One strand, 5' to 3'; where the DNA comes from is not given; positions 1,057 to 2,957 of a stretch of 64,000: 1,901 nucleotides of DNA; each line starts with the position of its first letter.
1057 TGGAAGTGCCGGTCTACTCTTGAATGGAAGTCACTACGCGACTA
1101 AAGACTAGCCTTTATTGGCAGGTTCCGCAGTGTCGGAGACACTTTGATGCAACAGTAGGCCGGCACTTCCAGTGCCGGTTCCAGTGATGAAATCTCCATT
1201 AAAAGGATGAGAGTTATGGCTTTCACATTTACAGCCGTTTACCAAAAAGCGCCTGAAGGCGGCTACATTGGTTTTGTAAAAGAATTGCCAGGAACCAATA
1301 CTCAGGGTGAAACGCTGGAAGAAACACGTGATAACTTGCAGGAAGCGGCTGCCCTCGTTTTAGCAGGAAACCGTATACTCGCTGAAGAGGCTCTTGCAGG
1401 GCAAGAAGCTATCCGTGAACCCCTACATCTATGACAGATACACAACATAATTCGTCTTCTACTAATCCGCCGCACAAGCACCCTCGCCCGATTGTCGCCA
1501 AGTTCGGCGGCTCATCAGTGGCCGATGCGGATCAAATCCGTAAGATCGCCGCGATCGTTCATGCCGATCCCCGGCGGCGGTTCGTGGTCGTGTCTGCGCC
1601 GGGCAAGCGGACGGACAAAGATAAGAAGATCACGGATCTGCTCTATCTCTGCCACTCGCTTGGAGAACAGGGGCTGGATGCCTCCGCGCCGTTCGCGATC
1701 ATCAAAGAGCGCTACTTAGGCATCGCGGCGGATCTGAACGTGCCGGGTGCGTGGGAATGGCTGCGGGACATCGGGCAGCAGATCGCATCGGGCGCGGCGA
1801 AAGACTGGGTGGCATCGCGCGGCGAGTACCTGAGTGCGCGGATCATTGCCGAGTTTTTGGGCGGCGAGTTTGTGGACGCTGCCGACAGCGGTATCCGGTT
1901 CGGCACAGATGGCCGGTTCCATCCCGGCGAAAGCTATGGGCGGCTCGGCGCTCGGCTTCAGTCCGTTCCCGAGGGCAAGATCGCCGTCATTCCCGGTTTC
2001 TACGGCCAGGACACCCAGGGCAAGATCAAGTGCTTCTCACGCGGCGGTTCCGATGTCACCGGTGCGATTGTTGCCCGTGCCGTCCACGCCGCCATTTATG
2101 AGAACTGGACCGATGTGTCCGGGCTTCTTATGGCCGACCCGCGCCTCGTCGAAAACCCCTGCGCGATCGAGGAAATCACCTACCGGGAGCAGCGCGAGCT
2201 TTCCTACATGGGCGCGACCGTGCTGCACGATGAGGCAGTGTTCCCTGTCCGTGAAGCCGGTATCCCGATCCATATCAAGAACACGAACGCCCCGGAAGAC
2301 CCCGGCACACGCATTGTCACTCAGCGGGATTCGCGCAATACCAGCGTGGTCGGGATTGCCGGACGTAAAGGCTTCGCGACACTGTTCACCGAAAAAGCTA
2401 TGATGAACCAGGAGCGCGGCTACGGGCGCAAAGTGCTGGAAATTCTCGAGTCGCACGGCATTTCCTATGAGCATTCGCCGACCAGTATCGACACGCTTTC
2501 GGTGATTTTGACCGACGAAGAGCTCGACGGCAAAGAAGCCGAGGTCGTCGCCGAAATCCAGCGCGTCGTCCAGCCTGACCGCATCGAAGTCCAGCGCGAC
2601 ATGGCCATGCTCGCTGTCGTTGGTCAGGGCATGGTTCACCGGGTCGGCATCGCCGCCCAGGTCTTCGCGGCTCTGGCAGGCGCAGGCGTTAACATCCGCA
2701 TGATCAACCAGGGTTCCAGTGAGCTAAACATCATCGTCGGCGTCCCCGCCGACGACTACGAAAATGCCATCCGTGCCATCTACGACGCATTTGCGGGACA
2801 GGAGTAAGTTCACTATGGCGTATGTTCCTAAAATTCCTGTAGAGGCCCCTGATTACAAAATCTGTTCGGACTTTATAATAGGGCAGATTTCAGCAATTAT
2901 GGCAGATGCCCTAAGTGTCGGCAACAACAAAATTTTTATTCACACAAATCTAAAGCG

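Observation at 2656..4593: R-M gene pair inserted exactly at the lysC stop codon with a 152-bp target duplication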

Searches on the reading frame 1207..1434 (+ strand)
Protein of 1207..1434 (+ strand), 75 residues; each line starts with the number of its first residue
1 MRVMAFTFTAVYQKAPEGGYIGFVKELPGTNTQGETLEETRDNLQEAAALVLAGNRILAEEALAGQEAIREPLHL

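Call 4: search_protein_families(library=pfam, proteins=[window:1207-1434:+], max_evalue=0.01)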
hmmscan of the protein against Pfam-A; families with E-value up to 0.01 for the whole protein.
window:1207-1434:+ (75 aa): 1 family
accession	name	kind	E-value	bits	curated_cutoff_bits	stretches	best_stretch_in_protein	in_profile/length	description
PF21748.3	UPF0150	-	4.6e-08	33.3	27.3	1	9-47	9-48/64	UPF0150-like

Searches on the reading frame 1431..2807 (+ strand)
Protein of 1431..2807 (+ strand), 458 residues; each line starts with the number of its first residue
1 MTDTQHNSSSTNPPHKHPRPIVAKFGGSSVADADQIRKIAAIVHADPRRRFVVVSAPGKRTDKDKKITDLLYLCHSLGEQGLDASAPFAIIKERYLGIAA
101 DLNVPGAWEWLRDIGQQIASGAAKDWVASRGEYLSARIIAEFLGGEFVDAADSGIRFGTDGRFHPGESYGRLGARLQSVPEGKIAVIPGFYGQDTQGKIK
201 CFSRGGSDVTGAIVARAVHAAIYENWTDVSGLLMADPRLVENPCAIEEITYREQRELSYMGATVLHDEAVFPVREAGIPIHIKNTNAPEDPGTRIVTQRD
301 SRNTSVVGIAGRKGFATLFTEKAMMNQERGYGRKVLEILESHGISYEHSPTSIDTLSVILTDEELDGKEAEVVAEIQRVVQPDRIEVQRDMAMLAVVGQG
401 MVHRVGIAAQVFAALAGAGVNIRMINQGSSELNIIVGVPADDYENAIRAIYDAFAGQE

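Call 4: search_protein_families(library=pfam, proteins=[window:1431-2807:+], max_evalue=0.01)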
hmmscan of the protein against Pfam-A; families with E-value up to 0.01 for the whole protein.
window:1431-2807:+ (458 aa): 4 families
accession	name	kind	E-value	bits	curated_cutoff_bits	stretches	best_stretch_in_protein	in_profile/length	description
PF00696.33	AA_kinase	-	2.6e-37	129.2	24.9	1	21-284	3-234/234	Amino acid kinase family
PF22468.2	ACT_9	-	1.9e-26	92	27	1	395-454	2-61/61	ACT domain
PF13840.12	ACT_7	-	1.8e-10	41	27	1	386-450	1-63/65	ACT domain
PF01842.31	ACT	-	1.3e-08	34.9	27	1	400-450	6-61/66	ACT domain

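Call 10: find_encoding_contigs(protein=window:1431-2807:+, flank=6000, max_places=10)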
Protein window:1431-2807:+ (458 aa): no gene with exactly this product is on record in the collection.

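Call 15: find_related_loci(query=window:1431-2807:+, collection=genome_contigs, flank=6000)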
Query window:1431-2807:+ (458 aa) in genome_contigs; peptide patterns used: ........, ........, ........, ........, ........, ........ (x = any residue, [..] = any of these).
90 stretches matched a pattern; 42 encode a relative of the query (tblastn E <= 1e-3); 42 distinct loci.
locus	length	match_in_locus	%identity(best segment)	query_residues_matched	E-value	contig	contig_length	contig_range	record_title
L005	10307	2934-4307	89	1-458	0e+0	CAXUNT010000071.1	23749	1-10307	MAG TPA_asm: uncultured Armatimonadales bacterium isolate public_SRR14722125_metawrap_bin.1 genome assembly, contig: pub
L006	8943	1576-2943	90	1-458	0e+0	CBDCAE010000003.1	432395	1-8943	MAG: Capsulimonadaceae bacterium isolate c2c65074-d64d-48cb-857f-794c724540d0 genome assembly, contig: contig_3, whole g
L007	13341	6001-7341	90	12-455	0e+0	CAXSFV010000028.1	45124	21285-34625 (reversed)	MAG: uncultured Armatimonadales bacterium isolate private_VT22_metawrap_bin.6 genome assembly, contig: private_VT22_meta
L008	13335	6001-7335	91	11-455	0e+0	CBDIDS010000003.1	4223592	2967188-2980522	MAG: Capsulimonadaceae bacterium isolate 6f8a773a-59ab-44fe-9070-7844cc6d8dd9 genome assembly, contig: contig_3, whole g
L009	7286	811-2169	88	1-458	0e+0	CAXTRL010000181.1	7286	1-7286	MAG TPA_asm: uncultured Armatimonadales bacterium isolate public_SRR13125477_metawrap_bin.3 genome assembly, contig: pub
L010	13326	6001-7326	90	17-458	0e+0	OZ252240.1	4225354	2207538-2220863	MAG: Capsulimonadaceae bacterium isolate a2a86edc-45d1-4d9d-aabf-dbb7e56cb6e1 genome assembly, chromosome: 1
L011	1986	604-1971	87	2-458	0e+0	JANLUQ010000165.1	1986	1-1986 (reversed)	MAG: Armatimonadota bacterium isolate OTE_21_metabat_78 OTE_21_k141_2735569, whole genome shotgun sequence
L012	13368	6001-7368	87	1-458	0e+0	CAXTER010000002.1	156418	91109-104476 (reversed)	MAG TPA_asm: uncultured Armatimonadales bacterium isolate private_T1868_metawrap_bin.4 genome assembly, contig: private_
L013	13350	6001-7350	88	1-458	0e+0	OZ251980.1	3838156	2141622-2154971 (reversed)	MAG: Capsulimonadaceae bacterium isolate 06eb62b4-fc4b-4abf-9e54-2ecc4e52469e genome assembly, chromosome: 1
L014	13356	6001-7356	87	1-458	0e+0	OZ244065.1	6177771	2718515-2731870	MAG: Capsulimonadaceae bacterium isolate b96f50d5-ec74-4825-8ec0-1eb044643813 genome assembly, chromosome: 1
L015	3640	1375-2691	90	19-457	0e+0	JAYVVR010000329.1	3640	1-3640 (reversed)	MAG: Armatimonadota bacterium isolate GL79_UP_metabinner_7 GL79_UP_metabinner_7_328, whole genome shotgun sequence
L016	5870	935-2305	85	1-458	0e+0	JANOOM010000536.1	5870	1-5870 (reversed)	MAG: Armatimonadota bacterium isolate VAR_43_metabat_177 VAR_43_k141_1874027, whole genome shotgun sequence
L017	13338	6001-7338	86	1-454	0e+0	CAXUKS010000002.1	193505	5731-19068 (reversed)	MAG TPA_asm: uncultured Armatimonadales bacterium isolate public_SRR11456914_metawrap_bin.21 genome assembly, contig: pu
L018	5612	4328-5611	90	7-437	0e+0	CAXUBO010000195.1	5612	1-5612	MAG TPA_asm: uncultured Armatimonadales bacterium isolate public_SRR14722165_metawrap_bin.3 genome assembly, contig: pub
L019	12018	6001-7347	87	1-454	0e+0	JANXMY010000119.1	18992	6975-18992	MAG: Armatimonadetes bacterium isolate 338R_concoct_76 338R_k141_420674, whole genome shotgun sequence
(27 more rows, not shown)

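Call 26: search_protein_families(library=pfam, proteins=[L007:7384-8868:+, L007:8870-9760:-], max_evalue=1)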
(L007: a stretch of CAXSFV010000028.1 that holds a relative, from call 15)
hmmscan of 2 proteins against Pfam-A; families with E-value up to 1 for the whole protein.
L007:7384-8868:+ (494 aa): 2 families
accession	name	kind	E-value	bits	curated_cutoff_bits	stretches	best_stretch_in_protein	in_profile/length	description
PF01555.25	N6_N4_Mtase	-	1e-10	42.4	26.7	1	60-118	159-214/221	DNA methylase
PF01170.24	UPF0020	-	0.063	13.4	22.3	0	84-110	26-53/197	RMKL-like, methyltransferase domain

L007:8870-9760:- (296 aa): 2 families
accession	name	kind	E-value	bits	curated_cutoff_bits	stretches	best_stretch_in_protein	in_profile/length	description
PF09194.16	Endonuc-BsobI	-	5.1e-74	249.9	25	1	5-296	4-313/313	Restriction endonuclease BsobI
PF05192.23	MutS_III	-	0.072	13.8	34.1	1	54-296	102-193/194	MutS domain III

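Call 27: search_protein_families(library=ncbifam, proteins=[L007:7384-8868:+], max_evalue=0.1)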
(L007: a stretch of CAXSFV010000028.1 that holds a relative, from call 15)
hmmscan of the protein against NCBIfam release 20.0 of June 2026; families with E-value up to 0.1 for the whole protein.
L007:7384-8868:+ (494 aa): 4 families
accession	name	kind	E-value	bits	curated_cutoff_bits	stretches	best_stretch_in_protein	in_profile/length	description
NF010253.0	PRK13699.1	subfamily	2.1e-08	34.2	244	1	79-135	157-211/226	DNA methyltransferase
NF008572.0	PRK11524.1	equivalog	0.00024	20.3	292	1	73-116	202-245/294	adenine-specific DNA-methyltransferase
NF050803.1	DnaMtaseCcrMCaul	equivalog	0.00042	19.3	830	1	76-126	196-246/350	adenine-specific DNA-methyltransferase CcrM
TIGR01177.1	TIGR01177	hypoth_equivalog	0.053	12.8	316.55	0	38-114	136-211/330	TIGR01177 family methyltransferase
